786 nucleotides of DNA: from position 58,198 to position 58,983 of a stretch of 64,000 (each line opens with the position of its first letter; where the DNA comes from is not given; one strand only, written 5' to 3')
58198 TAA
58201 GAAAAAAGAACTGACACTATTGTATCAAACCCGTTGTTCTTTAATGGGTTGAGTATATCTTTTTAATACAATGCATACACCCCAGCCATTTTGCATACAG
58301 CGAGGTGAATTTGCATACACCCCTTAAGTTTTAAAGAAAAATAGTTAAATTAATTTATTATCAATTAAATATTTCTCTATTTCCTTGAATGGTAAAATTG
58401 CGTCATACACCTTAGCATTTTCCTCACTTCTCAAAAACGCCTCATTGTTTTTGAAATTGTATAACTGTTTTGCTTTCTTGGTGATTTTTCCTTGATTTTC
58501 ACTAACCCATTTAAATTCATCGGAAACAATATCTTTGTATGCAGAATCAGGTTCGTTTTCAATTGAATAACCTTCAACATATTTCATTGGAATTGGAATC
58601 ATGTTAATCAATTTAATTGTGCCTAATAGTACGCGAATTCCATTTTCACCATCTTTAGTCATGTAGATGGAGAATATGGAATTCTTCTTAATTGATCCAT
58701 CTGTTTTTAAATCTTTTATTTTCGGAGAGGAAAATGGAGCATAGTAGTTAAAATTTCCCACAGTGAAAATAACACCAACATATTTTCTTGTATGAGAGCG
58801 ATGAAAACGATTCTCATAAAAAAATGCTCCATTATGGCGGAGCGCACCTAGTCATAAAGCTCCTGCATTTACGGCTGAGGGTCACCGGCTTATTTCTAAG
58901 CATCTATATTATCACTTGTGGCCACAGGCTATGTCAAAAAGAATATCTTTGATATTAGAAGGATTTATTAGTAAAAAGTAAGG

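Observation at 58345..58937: ToxN/AbiQ-like toxin gene behind a promoter, two degenerate 38-nt tandem repeats and a hairpin+U7: a minimal, divergent or decaying type III toxin-antitoxin locus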

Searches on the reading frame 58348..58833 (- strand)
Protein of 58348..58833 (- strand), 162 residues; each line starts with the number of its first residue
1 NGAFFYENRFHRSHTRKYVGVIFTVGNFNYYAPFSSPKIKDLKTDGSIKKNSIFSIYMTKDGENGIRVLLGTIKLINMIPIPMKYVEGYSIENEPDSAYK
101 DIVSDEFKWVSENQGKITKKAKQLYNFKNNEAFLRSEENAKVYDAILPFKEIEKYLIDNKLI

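Call 4: search_protein_families(library=pfam, proteins=[window:58348-58761:-], max_evalue=1)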
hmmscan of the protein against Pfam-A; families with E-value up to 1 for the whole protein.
seq(138 aa): 3 families
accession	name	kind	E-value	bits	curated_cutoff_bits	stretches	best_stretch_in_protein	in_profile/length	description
PF13958.12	ToxN_toxin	-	1.2e-18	68.2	25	1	2-132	41-156/159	Toxin ToxN, type III toxin-antitoxin system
PF03233.18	Cauli_AT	-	0.014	15.7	24.8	1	40-132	51-144/163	Aphid transmission protein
PF02256.22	Fe_hyd_SSU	-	0.21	12.1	24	1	93-118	4-29/56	Iron hydrogenase small subunit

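Call 12: find_homologous_proteins(query=window:58348-58833:-)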
Query seq(162 aa) (162 aa): 41 proteins with E <= 0.001 among 60 candidates.
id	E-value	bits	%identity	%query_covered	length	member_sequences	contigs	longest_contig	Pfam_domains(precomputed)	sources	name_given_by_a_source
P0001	8.2e-95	333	97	96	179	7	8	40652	PF13958.13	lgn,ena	-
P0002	2.1e-85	303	87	96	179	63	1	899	PF13958.13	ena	-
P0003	3.5e-84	299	87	96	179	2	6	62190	PF13958.13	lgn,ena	-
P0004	5.0e-81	288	84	94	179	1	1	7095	PF13958.13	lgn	-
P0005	3.3e-78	279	82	96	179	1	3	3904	PF13958.13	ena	-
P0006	8.4e-71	255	71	96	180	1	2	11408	PF13958.13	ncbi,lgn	-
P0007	9.4e-70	252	71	96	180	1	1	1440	PF13958.13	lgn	-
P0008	1.1e-69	251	74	96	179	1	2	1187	PF13958.13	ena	-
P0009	2.0e-69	251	72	95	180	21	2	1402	PF13958.13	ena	-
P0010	2.9e-65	237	69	95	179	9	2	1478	PF13958.13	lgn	-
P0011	7.3e-65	236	66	96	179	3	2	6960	PF13958.13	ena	-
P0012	4.5e-64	233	68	96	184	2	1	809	PF13958.13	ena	-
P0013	7.0e-63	229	70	92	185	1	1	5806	PF13958.13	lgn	-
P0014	4.9e-60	220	99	65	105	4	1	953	PF13958.13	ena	-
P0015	1.0e-57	213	60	91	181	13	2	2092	PF13958.13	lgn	-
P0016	4.7e-57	210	64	94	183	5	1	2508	PF13958.13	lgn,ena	-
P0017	1.2e-55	206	60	96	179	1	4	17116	PF13958.13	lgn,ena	-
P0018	3.2e-55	204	60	95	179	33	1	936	PF13958.13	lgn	-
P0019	1.9e-53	199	60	95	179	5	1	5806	PF13958.13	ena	-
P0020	4.4e-53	197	86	65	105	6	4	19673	PF13958.13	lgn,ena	-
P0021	4.5e-53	197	61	94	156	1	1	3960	PF13958.13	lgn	-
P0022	6.9e-53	197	59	95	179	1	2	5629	PF13958.13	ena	-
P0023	4.1e-51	191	58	93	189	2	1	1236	PF13958.13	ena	-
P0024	7.5e-51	190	60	91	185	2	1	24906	PF13958.13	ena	-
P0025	2.6e-50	189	61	95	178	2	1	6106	PF13958.13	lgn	-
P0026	2.6e-49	185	57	94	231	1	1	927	PF13958.13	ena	-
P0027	2.9e-49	185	56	93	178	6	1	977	PF13958.13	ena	-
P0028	5.7e-49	184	59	91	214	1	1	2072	PF13958.13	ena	-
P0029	6.9e-49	184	55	94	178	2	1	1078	PF13958.13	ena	-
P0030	1.0e-48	183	57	96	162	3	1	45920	PF13958.13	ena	-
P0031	2.8e-48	182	56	93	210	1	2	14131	PF13958.13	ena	-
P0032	8.3e-47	177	80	65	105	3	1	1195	PF13958.13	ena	-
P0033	1.3e-46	177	55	91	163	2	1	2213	PF13958.13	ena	-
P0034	2.6e-46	175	53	94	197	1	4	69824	PF13958.13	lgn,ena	-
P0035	1.5e-44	170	52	93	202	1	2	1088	PF13958.13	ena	-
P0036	4.7e-42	162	55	95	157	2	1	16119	PF13958.13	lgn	-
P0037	3.5e-40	156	71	65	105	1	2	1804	PF13958.13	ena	-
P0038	6.0e-40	155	70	65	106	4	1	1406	PF13958.13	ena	-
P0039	6.5e-37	145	74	56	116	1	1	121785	PF13958.13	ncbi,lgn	-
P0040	5.9e-21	93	71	42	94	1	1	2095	PF13958.13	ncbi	-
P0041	1.9e-5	43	60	31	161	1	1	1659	PF13958.13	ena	-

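Call 15: find_encoding_contigs(protein=P0001, flank=6000, max_places=6)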
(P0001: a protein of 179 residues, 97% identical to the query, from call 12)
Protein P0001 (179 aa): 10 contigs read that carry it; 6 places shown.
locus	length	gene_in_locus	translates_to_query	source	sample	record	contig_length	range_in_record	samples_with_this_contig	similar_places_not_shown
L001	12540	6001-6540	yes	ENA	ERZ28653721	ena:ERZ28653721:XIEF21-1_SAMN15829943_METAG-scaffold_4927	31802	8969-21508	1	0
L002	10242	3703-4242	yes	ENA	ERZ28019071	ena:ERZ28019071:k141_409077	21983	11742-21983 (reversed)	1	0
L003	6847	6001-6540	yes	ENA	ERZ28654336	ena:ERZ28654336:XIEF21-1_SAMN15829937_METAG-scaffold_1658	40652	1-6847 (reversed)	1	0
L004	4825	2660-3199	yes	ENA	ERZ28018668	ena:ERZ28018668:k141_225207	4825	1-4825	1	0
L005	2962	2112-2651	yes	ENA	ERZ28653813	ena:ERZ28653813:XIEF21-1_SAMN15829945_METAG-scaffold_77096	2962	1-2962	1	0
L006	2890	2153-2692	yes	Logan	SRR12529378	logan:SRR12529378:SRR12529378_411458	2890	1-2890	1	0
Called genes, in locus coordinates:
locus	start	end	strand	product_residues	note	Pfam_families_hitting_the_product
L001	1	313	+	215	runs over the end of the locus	PF00528:BPD_transp_1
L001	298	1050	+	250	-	PF03180:Lipoprotein_9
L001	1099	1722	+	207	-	PF06541:ABC_trans_CmpB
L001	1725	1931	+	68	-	-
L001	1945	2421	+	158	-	PF01243:PNPOx_N, PF12900:Pyridox_ox_2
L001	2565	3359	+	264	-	PF00438:S-AdoMet_synt_N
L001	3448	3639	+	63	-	PF01844:HNH (weak)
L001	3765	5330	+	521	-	-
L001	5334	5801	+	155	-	PF12773:DZR (weak), PF13240:Zn_Ribbon_1, PF13248:Zn_ribbon_3 (faint)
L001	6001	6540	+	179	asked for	PF13958:ToxN_toxin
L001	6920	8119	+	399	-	-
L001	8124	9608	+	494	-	-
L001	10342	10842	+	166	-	PF13560:HTH_31, PF01381:HTH_3, PF12844:HTH_19, PF13443:HTH_26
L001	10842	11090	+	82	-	-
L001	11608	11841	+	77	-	PF12844:HTH_19, PF13560:HTH_31, PF13443:HTH_26, PF01381:HTH_3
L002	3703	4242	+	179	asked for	PF13958:ToxN_toxin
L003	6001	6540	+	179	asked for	PF13958:ToxN_toxin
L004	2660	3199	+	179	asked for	PF13958:ToxN_toxin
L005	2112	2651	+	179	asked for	PF13958:ToxN_toxin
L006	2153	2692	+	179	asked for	PF13958:ToxN_toxin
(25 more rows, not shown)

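Call 18: find_related_loci(query=A2, collection=genome_contigs, flank=3000)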
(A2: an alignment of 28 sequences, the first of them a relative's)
Query A2 (179 aa) in genome_contigs; peptide patterns used: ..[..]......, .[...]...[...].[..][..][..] (x = any residue, [..] = any of these).
101 stretches matched a pattern; 91 encode a relative of the query (tblastn E <= 1e-3); the best 80 are kept; 80 distinct loci.
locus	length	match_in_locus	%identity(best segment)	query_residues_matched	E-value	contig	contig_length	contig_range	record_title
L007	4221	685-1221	89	1-179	4e-108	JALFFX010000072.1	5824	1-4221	MAG: Erysipelotrichaceae bacterium isolate SUG644 k141_518524, whole genome shotgun sequence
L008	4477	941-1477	90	1-179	3e-108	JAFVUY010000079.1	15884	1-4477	MAG: Bacilli bacterium isolate RGIG5418 Sheep_Colon-4__c280723, whole genome shotgun sequence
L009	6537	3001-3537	73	1-179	1e-89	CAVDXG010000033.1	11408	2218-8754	Coriobacteriaceae bacterium isolate H07668-L1_cleanbin_000021 genome assembly, contig: Spades_H07668-L1_contig_2811, who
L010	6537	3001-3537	61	1-179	4e-73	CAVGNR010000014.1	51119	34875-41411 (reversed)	Escherichia coli isolate H07629-L1_cleanbin_000009 genome assembly, contig: Spades_H07629-L1_contig_264, whole genome sh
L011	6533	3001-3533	74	1-178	8e-70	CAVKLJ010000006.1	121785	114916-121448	Lachnospiraceae bacterium isolate H07689-L1_cleanbin_000018 genome assembly, contig: Spades_H07689-L1_contig_42, whole g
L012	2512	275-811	59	1-179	2e-68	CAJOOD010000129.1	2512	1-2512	uncultured Bacilli bacterium isolate Rumen_Coassembly_mag_163 genome assembly, contig: k87_15435124, whole genome shotgu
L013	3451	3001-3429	69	1-135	3e-64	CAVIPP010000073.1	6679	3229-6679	Oscillospiraceae bacterium isolate H07676-L1_cleanbin_000086 genome assembly, contig: Spades_H07676-L1_contig_9323, whol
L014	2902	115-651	50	1-179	3e-60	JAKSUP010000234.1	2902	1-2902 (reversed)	MAG: bacterium isolate Horse_feces336 MAG336_234, whole genome shotgun sequence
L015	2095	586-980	71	47-178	2e-41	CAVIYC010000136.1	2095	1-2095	Oscillospiraceae bacterium isolate G02630-L1_cleanbin_000035 genome assembly, contig: Spades_G02630-L1_contig_29004, who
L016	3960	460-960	40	1-171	6e-38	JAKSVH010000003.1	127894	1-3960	MAG: Bacilli bacterium isolate Horse_feces354 MAG354_3, whole genome shotgun sequence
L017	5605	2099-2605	43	1-171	4e-37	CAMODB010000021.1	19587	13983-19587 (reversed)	MAG: uncultured Firmicutes bacterium isolate SRR873608_bin.193_metaWRAP_v1.3_MAG genome assembly, contig: NODE_7888_leng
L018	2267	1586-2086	40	1-171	2e-37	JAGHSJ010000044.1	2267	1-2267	MAG: Candidatus Kurthia equi isolate E1_MB2_88 c_000000033333, whole genome shotgun sequence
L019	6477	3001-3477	39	1-173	3e-35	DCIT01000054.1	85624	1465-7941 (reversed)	MAG TPA_asm: Bacillales bacterium UBA1719 UBA1719_contig_5238, whole genome shotgun sequence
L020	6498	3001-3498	42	1-172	1e-35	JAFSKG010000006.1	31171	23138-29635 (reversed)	MAG: Lachnospiraceae bacterium isolate RGIG3219 Goat_Reticulum-2__c82373, whole genome shotgun sequence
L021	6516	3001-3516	38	2-175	2e-34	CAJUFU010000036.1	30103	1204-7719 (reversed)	MAG TPA_asm: uncultured Lachnospiraceae bacterium isolate MGBC130266 genome assembly, contig: MGBC130266.36, whole genom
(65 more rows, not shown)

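Call 24: find_related_loci(query=A2, collection=metagenome_contigs, flank=1500)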
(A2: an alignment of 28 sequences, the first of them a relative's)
Query A2 (179 aa) in metagenome_contigs; peptide patterns used: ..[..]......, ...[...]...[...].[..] (x = any residue, [..] = any of these).
291 stretches matched a pattern; 217 encode a relative of the query (tblastn E <= 1e-3); the best 80 are kept; 80 distinct loci.
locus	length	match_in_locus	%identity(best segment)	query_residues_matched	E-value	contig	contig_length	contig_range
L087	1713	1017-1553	61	1-179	2e-76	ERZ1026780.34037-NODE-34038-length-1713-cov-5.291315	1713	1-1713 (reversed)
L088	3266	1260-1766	44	1-170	2e-43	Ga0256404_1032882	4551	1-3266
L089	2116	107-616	47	1-171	3e-40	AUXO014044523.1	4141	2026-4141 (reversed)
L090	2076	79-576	43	1-172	2e-36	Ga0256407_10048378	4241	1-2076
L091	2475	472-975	40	2-171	6e-36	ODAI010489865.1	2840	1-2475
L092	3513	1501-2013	38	2-174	5e-35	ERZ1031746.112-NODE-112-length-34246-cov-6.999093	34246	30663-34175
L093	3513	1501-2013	38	2-174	1e-34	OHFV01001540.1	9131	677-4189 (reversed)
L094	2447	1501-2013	38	2-174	1e-34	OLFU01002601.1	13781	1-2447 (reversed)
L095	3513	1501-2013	38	2-174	1e-34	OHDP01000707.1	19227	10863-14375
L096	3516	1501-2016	38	2-175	1e-34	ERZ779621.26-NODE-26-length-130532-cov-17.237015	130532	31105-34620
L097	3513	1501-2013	38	2-174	1e-34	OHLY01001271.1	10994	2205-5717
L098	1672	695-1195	38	2-170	7e-35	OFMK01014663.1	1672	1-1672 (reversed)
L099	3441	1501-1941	41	2-145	1e-34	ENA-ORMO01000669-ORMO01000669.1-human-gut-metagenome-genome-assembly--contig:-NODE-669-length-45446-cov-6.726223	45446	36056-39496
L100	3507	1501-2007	39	1-171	3e-34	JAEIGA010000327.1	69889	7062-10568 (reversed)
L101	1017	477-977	39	1-171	1e-35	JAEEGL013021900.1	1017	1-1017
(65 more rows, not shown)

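Call 27: find_encoding_contigs(protein=P0014, flank=3000, max_places=6)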
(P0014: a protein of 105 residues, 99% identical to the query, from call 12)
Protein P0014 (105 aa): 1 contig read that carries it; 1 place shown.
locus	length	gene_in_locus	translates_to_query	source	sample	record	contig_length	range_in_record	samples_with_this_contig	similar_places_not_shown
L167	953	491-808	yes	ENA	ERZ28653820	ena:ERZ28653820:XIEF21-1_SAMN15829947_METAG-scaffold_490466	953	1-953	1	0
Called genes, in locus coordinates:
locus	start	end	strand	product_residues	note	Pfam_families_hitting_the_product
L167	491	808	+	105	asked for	PF13958:ToxN_toxin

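Call 28: find_encoding_contigs(protein=P0020, flank=3000, max_places=6)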
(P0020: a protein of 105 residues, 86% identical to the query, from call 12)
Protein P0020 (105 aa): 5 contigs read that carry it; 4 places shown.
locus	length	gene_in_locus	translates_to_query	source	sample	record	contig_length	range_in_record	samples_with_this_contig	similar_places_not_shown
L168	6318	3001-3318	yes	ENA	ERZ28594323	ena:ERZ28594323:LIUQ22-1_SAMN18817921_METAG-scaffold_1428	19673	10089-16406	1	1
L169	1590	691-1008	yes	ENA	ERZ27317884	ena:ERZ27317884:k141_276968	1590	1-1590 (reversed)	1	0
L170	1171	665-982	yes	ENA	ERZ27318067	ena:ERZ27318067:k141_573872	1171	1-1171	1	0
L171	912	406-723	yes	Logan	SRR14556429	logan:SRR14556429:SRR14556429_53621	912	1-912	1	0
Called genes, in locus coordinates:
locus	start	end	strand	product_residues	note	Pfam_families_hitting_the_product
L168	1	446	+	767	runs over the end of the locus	PF00488:MutS_V, PF01713:Smr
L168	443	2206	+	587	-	PF01541:GIY-YIG, PF27096:UvrC_M, PF02151:UVR (faint), PF22920:UvrC_RNaseH, PF08459:UvrC_RNaseH_dom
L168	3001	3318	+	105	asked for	PF13958:ToxN_toxin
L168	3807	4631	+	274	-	PF04383:KilA-N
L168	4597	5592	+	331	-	PF01381:HTH_3, PF12844:HTH_19, PF13560:HTH_31 (weak), PF00132:Hexapep, PF14602:Hexapep_2 (weak)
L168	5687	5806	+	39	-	-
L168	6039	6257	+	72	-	-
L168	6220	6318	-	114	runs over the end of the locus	-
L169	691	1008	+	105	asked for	PF13958:ToxN_toxin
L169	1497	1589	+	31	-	?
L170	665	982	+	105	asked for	PF13958:ToxN_toxin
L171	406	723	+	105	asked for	PF13958:ToxN_toxin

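Call 31: find_encoding_contigs(protein=P0032, flank=1500, max_places=3)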
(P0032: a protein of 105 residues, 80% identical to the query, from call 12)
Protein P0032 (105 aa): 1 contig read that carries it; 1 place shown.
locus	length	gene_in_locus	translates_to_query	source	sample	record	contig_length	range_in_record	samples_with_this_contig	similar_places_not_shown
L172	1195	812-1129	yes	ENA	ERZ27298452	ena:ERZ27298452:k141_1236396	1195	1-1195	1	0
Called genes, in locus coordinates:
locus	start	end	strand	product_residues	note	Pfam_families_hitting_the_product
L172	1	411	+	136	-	?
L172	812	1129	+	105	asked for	PF13958:ToxN_toxin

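Call 32: find_encoding_contigs(protein=P0037, flank=1500, max_places=3)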
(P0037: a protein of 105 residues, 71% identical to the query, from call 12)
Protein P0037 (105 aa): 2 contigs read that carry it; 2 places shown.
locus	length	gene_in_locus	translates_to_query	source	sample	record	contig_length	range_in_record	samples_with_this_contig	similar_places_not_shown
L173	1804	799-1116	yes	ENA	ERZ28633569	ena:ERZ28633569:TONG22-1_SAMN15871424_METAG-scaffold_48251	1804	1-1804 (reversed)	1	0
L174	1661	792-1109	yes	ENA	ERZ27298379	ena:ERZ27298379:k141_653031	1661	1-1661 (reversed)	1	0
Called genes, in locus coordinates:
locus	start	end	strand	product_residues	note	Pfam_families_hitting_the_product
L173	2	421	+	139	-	?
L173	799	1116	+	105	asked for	PF13958:ToxN_toxin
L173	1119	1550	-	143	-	PF04463:2-thiour_desulf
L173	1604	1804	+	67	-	?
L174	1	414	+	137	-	?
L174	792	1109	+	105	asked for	PF13958:ToxN_toxin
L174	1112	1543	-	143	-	PF04463:2-thiour_desulf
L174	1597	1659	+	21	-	?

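Call 34: find_encoding_contigs(protein=P0034, flank=1500, max_places=3)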
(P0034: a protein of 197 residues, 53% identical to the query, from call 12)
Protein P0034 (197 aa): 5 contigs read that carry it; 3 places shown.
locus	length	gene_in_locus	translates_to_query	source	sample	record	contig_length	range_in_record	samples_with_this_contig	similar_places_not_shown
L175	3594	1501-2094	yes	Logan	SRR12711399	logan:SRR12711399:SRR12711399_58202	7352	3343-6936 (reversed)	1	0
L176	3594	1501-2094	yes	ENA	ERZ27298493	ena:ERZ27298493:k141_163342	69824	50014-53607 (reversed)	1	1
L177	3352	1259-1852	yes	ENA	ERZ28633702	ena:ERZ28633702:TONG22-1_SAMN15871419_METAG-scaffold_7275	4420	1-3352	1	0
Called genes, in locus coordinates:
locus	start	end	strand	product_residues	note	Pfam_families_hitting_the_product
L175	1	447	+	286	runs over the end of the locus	?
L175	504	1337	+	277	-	-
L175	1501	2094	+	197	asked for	PF13958:ToxN_toxin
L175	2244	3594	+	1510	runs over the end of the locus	PF21941:SMEK_N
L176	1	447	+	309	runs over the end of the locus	-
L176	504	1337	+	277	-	-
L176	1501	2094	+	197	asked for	PF13958:ToxN_toxin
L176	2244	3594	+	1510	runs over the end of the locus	PF21941:SMEK_N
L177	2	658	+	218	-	?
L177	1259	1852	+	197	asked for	PF13958:ToxN_toxin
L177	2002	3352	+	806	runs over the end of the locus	?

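Call 35: find_encoding_contigs(protein=P0017, flank=1500, max_places=3)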
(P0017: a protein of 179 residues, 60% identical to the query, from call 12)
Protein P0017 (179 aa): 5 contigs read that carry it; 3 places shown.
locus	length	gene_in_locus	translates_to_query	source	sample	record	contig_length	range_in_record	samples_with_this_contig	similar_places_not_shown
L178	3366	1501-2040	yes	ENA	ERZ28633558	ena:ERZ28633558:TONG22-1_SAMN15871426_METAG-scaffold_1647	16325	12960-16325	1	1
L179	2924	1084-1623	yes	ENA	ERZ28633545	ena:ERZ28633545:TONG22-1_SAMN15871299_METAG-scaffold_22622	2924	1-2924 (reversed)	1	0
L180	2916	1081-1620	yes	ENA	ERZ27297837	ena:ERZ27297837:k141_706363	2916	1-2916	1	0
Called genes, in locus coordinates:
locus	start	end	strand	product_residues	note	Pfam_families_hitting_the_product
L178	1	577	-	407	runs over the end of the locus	PF00990:GGDEF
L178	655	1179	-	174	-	-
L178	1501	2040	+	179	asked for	PF13958:ToxN_toxin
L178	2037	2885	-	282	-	PF04991:LicD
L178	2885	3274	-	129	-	PF01467:CTP_transf_like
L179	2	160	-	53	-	?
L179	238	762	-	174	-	-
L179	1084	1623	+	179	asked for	PF13958:ToxN_toxin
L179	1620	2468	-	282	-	PF04991:LicD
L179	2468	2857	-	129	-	PF01467:CTP_transf_like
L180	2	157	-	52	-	?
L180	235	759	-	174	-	-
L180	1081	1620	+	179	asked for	PF13958:ToxN_toxin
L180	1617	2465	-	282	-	PF04991:LicD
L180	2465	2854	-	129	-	PF01467:CTP_transf_like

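Call 36: find_encoding_contigs(protein=P0024, flank=1500, max_places=3)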
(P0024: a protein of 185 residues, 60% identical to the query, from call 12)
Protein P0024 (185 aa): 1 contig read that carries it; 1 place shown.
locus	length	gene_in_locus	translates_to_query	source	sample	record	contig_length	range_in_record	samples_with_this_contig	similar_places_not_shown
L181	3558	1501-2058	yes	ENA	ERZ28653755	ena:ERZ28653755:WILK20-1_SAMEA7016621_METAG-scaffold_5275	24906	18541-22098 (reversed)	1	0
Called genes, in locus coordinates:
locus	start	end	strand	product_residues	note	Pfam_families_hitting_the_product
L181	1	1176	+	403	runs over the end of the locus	PF00464:SHMT, PF00155:Aminotran_1_2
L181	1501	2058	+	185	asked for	PF13958:ToxN_toxin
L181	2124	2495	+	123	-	PF06397:Desulfoferrod_N (weak), PF01880:Desulfoferrodox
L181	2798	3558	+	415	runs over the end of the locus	PF04326:SLFN_AlbA_2, PF13749:HATPase_c_4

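Call 37: find_encoding_contigs(protein=P0030, flank=1500, max_places=3)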
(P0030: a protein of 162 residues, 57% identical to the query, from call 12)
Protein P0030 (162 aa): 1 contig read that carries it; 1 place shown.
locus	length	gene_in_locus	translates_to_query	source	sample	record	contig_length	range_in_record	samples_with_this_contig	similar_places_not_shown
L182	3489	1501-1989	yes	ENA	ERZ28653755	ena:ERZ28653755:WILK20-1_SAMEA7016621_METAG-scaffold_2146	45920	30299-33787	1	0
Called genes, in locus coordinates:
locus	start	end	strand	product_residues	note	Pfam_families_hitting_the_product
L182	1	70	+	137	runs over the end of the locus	-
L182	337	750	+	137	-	-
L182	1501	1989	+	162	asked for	PF13958:ToxN_toxin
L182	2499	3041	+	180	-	-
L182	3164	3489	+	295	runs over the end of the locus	-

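Call 38: find_encoding_contigs(protein=P0011, flank=1500, max_places=3)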
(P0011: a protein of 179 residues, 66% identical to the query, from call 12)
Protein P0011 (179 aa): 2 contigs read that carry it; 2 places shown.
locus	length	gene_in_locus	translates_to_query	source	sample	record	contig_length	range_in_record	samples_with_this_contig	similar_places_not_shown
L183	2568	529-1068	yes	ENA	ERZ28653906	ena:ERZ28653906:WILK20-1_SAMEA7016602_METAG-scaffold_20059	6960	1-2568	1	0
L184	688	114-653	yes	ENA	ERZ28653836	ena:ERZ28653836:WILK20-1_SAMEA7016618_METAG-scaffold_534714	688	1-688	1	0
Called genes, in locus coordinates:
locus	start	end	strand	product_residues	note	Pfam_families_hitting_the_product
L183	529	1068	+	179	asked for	PF13958:ToxN_toxin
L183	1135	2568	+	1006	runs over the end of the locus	-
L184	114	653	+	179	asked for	PF13958:ToxN_toxin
